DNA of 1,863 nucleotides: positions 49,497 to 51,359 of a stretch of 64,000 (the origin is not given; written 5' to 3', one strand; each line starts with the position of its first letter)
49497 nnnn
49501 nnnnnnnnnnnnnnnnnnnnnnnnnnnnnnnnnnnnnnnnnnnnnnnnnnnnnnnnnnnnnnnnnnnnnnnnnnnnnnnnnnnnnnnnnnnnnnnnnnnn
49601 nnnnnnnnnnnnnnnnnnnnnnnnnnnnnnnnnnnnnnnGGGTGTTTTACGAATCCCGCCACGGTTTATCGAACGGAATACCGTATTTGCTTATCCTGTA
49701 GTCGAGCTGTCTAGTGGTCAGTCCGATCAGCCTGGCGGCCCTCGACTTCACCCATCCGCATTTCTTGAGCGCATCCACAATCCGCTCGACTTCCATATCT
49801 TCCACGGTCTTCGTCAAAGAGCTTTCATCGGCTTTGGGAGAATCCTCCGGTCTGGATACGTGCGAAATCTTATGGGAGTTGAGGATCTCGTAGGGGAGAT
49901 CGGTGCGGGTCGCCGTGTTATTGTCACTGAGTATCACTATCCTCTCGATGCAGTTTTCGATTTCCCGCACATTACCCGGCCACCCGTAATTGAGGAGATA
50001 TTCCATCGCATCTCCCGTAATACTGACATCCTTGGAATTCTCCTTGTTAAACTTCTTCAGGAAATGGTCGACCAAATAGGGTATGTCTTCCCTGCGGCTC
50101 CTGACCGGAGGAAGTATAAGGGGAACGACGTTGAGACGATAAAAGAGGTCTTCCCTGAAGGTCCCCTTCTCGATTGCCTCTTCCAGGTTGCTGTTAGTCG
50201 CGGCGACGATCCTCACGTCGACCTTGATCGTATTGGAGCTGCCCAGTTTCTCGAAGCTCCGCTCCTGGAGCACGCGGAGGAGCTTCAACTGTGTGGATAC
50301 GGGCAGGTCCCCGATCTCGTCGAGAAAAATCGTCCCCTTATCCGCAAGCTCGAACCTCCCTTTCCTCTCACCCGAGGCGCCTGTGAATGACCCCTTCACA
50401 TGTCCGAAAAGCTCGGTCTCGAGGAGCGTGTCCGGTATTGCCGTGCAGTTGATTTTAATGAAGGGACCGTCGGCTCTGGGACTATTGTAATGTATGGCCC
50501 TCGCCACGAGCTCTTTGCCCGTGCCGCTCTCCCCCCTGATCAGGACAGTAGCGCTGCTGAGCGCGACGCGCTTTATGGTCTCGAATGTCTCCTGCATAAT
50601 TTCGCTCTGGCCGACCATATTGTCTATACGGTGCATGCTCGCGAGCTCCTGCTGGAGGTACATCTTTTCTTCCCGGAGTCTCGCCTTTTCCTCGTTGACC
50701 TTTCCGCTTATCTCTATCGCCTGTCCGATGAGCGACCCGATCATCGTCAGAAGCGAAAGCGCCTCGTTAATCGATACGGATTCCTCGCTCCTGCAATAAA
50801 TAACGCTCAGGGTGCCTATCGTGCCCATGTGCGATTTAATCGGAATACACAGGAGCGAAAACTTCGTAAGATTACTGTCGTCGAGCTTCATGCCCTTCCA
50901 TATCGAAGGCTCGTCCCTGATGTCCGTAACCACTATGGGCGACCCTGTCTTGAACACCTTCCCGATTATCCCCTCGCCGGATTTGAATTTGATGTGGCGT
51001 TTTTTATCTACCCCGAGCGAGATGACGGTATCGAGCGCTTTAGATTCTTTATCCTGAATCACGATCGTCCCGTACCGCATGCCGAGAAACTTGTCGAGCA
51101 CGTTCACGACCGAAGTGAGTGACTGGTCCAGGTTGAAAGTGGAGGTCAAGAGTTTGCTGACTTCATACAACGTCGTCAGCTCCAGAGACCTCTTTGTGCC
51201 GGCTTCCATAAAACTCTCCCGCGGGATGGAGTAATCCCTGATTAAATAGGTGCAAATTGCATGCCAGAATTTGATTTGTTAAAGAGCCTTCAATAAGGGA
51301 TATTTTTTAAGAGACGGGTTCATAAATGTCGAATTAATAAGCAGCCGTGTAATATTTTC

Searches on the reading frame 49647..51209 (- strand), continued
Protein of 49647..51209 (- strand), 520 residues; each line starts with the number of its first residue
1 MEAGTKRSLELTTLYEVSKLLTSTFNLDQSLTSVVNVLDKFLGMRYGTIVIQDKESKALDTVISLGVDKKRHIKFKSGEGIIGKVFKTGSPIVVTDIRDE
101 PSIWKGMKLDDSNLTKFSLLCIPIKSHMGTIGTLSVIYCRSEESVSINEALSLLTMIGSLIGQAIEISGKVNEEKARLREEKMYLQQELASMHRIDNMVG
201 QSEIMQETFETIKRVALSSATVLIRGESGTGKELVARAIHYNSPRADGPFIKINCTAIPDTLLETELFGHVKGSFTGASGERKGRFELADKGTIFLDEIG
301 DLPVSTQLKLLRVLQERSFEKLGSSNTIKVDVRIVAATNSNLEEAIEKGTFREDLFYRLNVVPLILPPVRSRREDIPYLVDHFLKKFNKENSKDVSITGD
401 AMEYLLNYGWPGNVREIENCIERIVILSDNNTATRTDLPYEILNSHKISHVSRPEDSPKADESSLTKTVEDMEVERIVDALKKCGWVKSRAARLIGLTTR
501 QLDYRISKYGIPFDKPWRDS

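Call 55: find_encoding_contigs(protein=P0042, flank=10000, max_places=1)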
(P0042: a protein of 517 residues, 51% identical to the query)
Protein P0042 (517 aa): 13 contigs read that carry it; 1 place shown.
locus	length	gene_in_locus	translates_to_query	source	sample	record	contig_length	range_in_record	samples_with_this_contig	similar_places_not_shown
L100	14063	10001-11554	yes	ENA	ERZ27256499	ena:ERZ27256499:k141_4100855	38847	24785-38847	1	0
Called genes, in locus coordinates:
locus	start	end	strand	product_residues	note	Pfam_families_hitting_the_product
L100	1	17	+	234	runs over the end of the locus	PF13510:Fer2_4, PF13183:Fer4_8 (faint), PF13534:Fer4_17 (faint), PF13746:Fer4_18 (faint), PF12838:Fer4_7, PF13187:Fer4_9 (weak)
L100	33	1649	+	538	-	PF00890:FAD_binding_2, PF01266:DAO (faint), PF03486:HI0933_like, PF07992:Pyr_redox_2 (weak), PF12831:FAD_oxidored (weak)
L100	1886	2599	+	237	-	PF03781:FGE-sulfatase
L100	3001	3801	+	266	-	PF00112:Peptidase_C1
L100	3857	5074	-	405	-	PF07690:MFS_1, PF12832:MFS_1_like (weak), PF00083:Sugar_tr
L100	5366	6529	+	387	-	PF08442:ATP-grasp_2, PF13549:ATP-grasp_5, PF24948:Citrate_synth_N, PF00549:Ligase_CoA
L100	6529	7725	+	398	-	PF07494:Reg_prop (faint)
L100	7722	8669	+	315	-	PF02629:CoA_binding, PF13380:CoA_binding_2 (faint), PF13607:Succ_CoA_lig, PF00549:Ligase_CoA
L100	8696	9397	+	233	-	-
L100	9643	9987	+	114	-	PF00543:P-II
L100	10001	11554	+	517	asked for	PF01590:GAF, PF13185:GAF_2, PF13492:GAF_3 (weak), PF00158:Sigma54_activat, PF14532:Sigma54_activ_2, PF07728:AAA_5 (weak), PF25601:AAA_lid_14, PF02954:HTH_8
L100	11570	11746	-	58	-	-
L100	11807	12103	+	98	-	-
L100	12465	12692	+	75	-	PF18024:HTH_50 (weak), PF02954:HTH_8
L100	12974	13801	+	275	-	-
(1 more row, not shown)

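Call 72: search_protein_families(library=pfam, proteins=[L007:9989-11524:+, L007:11514-12536:-, L007:12777-13571:+, L007:13556-15478:+, L007:15481-16794:+, L007:16799-19273:+, L007:7545-8990:+, L007:9567-9917:+], max_evalue=0.000001)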
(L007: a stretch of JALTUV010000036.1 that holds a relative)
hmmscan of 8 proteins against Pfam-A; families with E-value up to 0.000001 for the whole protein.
L007:9989-11524:+ (511 aa): 6 families
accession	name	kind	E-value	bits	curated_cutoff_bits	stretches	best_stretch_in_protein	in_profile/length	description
PF00158.32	Sigma54_activat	-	4.6e-78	261.1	20.2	1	191-357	1-167/168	Sigma-54 interaction domain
PF25601.1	AAA_lid_14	-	1.6e-28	98.8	27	1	363-445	1-84/87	AAA+ ATPase lid domain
PF14532.12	Sigma54_activ_2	-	1.2e-23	84.3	25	1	192-362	1-138/138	Sigma-54 interaction domain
PF02954.25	HTH_8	-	7.6e-15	54.8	22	1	465-505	2-42/42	Bacterial regulatory protein, Fis family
PF01590.32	GAF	-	5.1e-08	34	22.4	1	33-151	12-129/133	GAF domain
PF07728.20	AAA_5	-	1.3e-07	32.2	22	1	215-335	2-125/139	AAA domain (dynein-related subfamily)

L007:11514-12536:- (340 aa): 2 families
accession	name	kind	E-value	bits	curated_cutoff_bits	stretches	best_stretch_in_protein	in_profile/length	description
PF00591.27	Glycos_transf_3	-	1.5e-24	87.5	27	1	86-323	13-253/253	Glycosyl transferase family, a/b domain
PF02885.22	Glycos_trans_3N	-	1.5e-15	57.1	26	1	3-66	2-61/63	Glycosyl transferase family, helical bundle domain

L007:12777-13571:+ (264 aa): 1 family
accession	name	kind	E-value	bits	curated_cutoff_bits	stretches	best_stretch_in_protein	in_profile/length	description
PF00590.25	TP_methylase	-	6.9e-41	140.9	27.8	1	8-219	1-211/212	Tetrapyrrole (Corrin/Porphyrin) Methylases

L007:13556-15478:+ (640 aa): 2 families
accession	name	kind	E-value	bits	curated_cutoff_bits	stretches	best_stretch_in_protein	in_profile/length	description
PF03460.22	NIR_SIR_ferr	-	1.1e-35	121.6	24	2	65-127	5-68/69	Nitrite/Sulfite reductase ferredoxin-like half domain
PF01077.27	NIR_SIR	-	1.4e-35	122.5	27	2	137-287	2-156/158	Nitrite and sulphite reductase 4Fe-4S domain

L007:15481-16794:+ (437 aa): 1 family
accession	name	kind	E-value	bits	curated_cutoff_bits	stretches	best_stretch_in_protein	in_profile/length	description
PF07690.21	MFS_1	-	2.5e-35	122.5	33.4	1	19-387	2-347/347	Major Facilitator Superfamily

L007:16799-19273:+ (824 aa): 4 families
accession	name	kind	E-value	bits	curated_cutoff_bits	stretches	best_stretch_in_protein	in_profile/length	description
PF00384.28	Molybdopterin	-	3.2e-60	204.5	24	1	58-481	1-352/353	Molybdopterin oxidoreductase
PF01568.27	Molydop_binding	-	1e-25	90.3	26.8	1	562-667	1-107/110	Molydopterin dinucleotide binding domain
PF00042.28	Globin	-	5.7e-12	46.6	22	1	708-806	2-114/117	Globin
PF04879.21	Molybdop_Fe4S4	-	6.8e-11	42.4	22.7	1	6-46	5-45/55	Molybdopterin oxidoreductase Fe4S4 domain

L007:7545-8990:+ (481 aa): 3 families
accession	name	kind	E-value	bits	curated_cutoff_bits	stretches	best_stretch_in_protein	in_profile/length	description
PF00006.31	ATP-synt_ab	-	5.4e-74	248.8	29.5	1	145-358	1-213/213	ATP synthase alpha/beta family, nucleotide-binding domain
PF22919.1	ATP-synt_VA_C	-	3.2e-16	59.7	24.7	1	362-451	4-96/101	C-terminal domain of V and A type ATP synthase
PF02874.29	ATP-synt_ab_N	-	1.3e-15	58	20.9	1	9-88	1-69/69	ATP synthase alpha/beta family, beta-barrel domain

L007:9567-9917:+ (116 aa): 1 family
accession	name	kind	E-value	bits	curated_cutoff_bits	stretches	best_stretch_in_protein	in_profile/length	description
PF00581.25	Rhodanese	-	5.4e-18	65.7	22.2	1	14-106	1-100/102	Rhodanese-like domain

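Call 76: find_encoding_contigs(protein=P0026, flank=10000, max_places=1)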
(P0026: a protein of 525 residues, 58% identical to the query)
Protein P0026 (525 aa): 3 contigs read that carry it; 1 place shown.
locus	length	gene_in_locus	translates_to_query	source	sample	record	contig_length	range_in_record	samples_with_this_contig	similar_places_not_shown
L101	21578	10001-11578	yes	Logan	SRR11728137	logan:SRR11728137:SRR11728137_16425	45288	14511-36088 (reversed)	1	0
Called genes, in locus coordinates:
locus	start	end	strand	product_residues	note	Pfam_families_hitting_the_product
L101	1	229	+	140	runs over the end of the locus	PF01242:PTPS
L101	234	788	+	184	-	PF01227:GTP_cyclohydroI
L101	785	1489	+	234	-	PF00106:adh_short, PF08659:KR, PF23441:SDR, PF13561:adh_short_C2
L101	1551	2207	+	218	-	PF00174:Oxidored_molyb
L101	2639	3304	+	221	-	-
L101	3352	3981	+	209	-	-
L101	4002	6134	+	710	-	PF05226:CHASE2, PF00211:Guanylate_cyc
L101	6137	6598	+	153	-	-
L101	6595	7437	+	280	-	PF01435:Peptidase_M48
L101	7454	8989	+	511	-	PF00924:MS_channel_2nd, PF21082:MS_channel_3rd, PF00027:cNMP_binding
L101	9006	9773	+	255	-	PF23023:Anti-Pycsar_Apyc1, PF00753:Lactamase_B (weak), PF12706:Lactamase_B_2, PF02112:PDEase_II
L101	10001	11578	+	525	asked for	PF01590:GAF, PF13185:GAF_2, PF00158:Sigma54_activat, PF14532:Sigma54_activ_2, PF07728:AAA_5 (weak), PF25601:AAA_lid_14, PF02954:HTH_8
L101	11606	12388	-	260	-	PF01135:PCMT (weak), PF02353:CMAS (weak), PF13489:Methyltransf_23, PF01209:Ubie_methyltran, PF08241:Methyltransf_11, PF08242:Methyltransf_12, PF13649:Methyltransf_25, PF13847:Methyltransf_31, +3 more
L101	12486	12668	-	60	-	-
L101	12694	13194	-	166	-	PF12973:Cupin_7, PF14499:DUF4437 (weak)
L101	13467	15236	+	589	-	PF00158:Sigma54_activat, PF14532:Sigma54_activ_2, PF07728:AAA_5 (faint), PF25601:AAA_lid_14, PF02954:HTH_8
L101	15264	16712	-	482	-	PF07992:Pyr_redox_2, PF13454:NAD_binding_9 (faint)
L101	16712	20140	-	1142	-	PF04879:Molybdop_Fe4S4, PF00384:Molybdopterin, PF01568:Molydop_binding, PF07992:Pyr_redox_2, PF00070:Pyr_redox, PF18267:Rubredoxin_C, PF04324:Fer2_BFD (weak)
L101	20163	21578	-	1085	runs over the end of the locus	PF07992:Pyr_redox_2, PF13738:Pyr_redox_3, PF00070:Pyr_redox, PF18267:Rubredoxin_C, PF03460:NIR_SIR_ferr, PF01077:NIR_SIR, PF03460:NIR_SIR_ferr, PF01077:NIR_SIR, +4 more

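Call 77: find_encoding_contigs(protein=P0032, flank=10000, max_places=1)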
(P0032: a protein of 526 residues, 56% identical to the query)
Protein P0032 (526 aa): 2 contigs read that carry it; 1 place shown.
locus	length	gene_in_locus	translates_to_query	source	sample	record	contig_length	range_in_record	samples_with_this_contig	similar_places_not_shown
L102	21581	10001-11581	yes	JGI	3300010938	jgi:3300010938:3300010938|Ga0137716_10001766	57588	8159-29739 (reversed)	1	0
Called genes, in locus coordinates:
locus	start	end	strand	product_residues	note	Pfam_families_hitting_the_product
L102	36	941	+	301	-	PF01545:Cation_efflux, PF16916:ZT_dimer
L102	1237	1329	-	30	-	-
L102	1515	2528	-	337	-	PF08240:ADH_N, PF00107:ADH_zinc_N (weak)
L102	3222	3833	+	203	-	PF06439:3keto-disac_hyd (weak)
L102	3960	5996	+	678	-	PF05226:CHASE2, PF00211:Guanylate_cyc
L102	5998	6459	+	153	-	-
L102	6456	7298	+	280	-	PF01435:Peptidase_M48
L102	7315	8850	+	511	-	PF00924:MS_channel_2nd, PF21082:MS_channel_3rd, PF00027:cNMP_binding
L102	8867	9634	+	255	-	PF23023:Anti-Pycsar_Apyc1, PF00753:Lactamase_B (weak), PF12706:Lactamase_B_2, PF02112:PDEase_II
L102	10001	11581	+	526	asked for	PF01590:GAF, PF13185:GAF_2, PF00158:Sigma54_activat, PF14532:Sigma54_activ_2, PF07728:AAA_5 (weak), PF25601:AAA_lid_14, PF02954:HTH_8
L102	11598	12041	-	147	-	PF07992:Pyr_redox_2 (weak)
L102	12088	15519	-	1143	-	PF04879:Molybdop_Fe4S4, PF00384:Molybdopterin, PF01568:Molydop_binding, PF07992:Pyr_redox_2, PF00070:Pyr_redox, PF18267:Rubredoxin_C, PF04324:Fer2_BFD (weak)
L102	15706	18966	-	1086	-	PF07992:Pyr_redox_2, PF13738:Pyr_redox_3, PF00070:Pyr_redox, PF18267:Rubredoxin_C, PF03460:NIR_SIR_ferr, PF01077:NIR_SIR, PF03460:NIR_SIR_ferr, PF01077:NIR_SIR, +4 more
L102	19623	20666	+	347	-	PF13353:Fer4_12 (weak), PF04055:Radical_SAM, PF06463:Mob_synth_C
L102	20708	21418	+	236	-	PF00970:FAD_binding_6 (weak), PF00175:NAD_binding_1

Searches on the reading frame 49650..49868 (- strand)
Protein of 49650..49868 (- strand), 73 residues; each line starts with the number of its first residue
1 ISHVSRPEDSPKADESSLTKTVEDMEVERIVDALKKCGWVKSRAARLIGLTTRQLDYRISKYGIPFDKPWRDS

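Call 51: search_solved_structures(query=window:49650-49868:-, max_evalue=0.01, show_alignments=5)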
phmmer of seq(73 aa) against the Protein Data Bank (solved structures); distinct sequences matched with E-value up to 0.01: 3.
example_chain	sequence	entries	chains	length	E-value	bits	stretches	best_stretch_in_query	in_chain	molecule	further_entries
2m8g_X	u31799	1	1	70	2.2e-15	59.4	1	16-67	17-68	Transcriptional regulator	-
9qq6_C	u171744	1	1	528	4e-08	36.5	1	7-64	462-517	Nif-specific regulatory protein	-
4l5e_A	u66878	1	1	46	0.0013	22.2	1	20-64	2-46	Transcriptional regulator (NtrC family)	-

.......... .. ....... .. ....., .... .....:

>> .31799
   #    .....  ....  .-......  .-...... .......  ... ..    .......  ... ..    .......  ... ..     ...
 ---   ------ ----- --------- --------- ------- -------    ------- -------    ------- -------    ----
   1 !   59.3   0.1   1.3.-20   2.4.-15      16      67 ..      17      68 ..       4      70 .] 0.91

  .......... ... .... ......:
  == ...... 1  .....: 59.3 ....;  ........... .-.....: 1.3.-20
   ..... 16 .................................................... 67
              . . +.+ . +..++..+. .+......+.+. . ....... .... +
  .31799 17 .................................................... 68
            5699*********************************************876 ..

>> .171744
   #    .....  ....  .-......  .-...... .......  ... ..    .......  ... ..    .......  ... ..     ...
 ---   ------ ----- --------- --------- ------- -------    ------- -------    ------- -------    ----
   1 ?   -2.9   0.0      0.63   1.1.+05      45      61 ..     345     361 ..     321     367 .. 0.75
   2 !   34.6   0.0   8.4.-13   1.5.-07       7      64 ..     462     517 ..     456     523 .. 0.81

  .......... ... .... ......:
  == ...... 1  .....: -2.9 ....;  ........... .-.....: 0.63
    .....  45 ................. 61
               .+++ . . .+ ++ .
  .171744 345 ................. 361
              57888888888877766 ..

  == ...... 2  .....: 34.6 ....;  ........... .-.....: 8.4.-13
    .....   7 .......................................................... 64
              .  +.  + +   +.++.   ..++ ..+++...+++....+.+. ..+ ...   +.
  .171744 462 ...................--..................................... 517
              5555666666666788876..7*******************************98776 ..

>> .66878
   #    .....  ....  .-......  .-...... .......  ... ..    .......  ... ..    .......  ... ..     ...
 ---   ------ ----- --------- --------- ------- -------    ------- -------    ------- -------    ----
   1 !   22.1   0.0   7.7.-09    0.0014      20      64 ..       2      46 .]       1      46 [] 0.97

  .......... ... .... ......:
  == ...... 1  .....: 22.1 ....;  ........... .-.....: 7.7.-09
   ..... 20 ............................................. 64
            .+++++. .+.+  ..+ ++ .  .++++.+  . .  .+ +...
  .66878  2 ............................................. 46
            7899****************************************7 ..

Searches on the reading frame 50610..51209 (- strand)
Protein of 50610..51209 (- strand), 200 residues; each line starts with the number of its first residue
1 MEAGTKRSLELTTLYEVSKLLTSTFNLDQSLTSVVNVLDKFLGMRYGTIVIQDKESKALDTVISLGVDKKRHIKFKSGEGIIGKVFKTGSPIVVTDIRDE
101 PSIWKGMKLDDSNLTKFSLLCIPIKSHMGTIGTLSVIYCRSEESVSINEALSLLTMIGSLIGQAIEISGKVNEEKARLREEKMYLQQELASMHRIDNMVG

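Call 52: search_solved_structures(query=window:50610-51209:-, max_evalue=0.01, show_alignments=5)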
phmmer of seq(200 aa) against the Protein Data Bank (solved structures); distinct sequences matched with E-value up to 0.01: 13.
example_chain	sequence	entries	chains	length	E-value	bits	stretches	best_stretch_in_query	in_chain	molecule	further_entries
4g3k_A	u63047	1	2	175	2.9e-23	85.7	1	9-181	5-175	Transcriptional regulator nlh1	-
4g3w_A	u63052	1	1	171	3.3e-22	82.2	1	9-175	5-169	Transcriptional regulator nlh1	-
4g3v_A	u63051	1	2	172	6.9e-17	64.9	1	10-175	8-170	Transcriptional regulator nlh2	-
8jrc_A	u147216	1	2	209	4.5e-15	59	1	9-181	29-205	Nif-specific regulatory protein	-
9qq6_C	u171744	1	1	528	1.6e-13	53.9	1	9-199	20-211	Nif-specific regulatory protein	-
5w10_A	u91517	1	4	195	1.6e-09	40.9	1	10-138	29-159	cGMP-specific phosphodiesterase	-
1ykd_A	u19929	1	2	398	7.8e-08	35.4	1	14-126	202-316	adenylate cyclase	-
4mcw_A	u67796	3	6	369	7.8e-05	25.6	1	16-168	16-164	Metal dependent phosphohydrolase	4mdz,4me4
3e0y_A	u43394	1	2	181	0.00085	22.2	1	3-171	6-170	Conserved domain protein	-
2zmf_A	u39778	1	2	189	0.002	21.1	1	69-139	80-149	cAMP and cAMP-inhibited cGMP 3',5'-cyclic phosphodiesterase 10A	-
3jab_B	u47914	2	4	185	0.004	20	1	61-134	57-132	GafB domain of phosphodiesterase 2A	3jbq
2vzw_A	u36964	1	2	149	0.0046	19.9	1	27-134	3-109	PROBABLE HISTIDINE KINASE RESPONSE REGULATOR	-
1mc0_A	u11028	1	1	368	0.0071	19.2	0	61-137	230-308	3',5'-cyclic nucleotide phosphodiesterase 2A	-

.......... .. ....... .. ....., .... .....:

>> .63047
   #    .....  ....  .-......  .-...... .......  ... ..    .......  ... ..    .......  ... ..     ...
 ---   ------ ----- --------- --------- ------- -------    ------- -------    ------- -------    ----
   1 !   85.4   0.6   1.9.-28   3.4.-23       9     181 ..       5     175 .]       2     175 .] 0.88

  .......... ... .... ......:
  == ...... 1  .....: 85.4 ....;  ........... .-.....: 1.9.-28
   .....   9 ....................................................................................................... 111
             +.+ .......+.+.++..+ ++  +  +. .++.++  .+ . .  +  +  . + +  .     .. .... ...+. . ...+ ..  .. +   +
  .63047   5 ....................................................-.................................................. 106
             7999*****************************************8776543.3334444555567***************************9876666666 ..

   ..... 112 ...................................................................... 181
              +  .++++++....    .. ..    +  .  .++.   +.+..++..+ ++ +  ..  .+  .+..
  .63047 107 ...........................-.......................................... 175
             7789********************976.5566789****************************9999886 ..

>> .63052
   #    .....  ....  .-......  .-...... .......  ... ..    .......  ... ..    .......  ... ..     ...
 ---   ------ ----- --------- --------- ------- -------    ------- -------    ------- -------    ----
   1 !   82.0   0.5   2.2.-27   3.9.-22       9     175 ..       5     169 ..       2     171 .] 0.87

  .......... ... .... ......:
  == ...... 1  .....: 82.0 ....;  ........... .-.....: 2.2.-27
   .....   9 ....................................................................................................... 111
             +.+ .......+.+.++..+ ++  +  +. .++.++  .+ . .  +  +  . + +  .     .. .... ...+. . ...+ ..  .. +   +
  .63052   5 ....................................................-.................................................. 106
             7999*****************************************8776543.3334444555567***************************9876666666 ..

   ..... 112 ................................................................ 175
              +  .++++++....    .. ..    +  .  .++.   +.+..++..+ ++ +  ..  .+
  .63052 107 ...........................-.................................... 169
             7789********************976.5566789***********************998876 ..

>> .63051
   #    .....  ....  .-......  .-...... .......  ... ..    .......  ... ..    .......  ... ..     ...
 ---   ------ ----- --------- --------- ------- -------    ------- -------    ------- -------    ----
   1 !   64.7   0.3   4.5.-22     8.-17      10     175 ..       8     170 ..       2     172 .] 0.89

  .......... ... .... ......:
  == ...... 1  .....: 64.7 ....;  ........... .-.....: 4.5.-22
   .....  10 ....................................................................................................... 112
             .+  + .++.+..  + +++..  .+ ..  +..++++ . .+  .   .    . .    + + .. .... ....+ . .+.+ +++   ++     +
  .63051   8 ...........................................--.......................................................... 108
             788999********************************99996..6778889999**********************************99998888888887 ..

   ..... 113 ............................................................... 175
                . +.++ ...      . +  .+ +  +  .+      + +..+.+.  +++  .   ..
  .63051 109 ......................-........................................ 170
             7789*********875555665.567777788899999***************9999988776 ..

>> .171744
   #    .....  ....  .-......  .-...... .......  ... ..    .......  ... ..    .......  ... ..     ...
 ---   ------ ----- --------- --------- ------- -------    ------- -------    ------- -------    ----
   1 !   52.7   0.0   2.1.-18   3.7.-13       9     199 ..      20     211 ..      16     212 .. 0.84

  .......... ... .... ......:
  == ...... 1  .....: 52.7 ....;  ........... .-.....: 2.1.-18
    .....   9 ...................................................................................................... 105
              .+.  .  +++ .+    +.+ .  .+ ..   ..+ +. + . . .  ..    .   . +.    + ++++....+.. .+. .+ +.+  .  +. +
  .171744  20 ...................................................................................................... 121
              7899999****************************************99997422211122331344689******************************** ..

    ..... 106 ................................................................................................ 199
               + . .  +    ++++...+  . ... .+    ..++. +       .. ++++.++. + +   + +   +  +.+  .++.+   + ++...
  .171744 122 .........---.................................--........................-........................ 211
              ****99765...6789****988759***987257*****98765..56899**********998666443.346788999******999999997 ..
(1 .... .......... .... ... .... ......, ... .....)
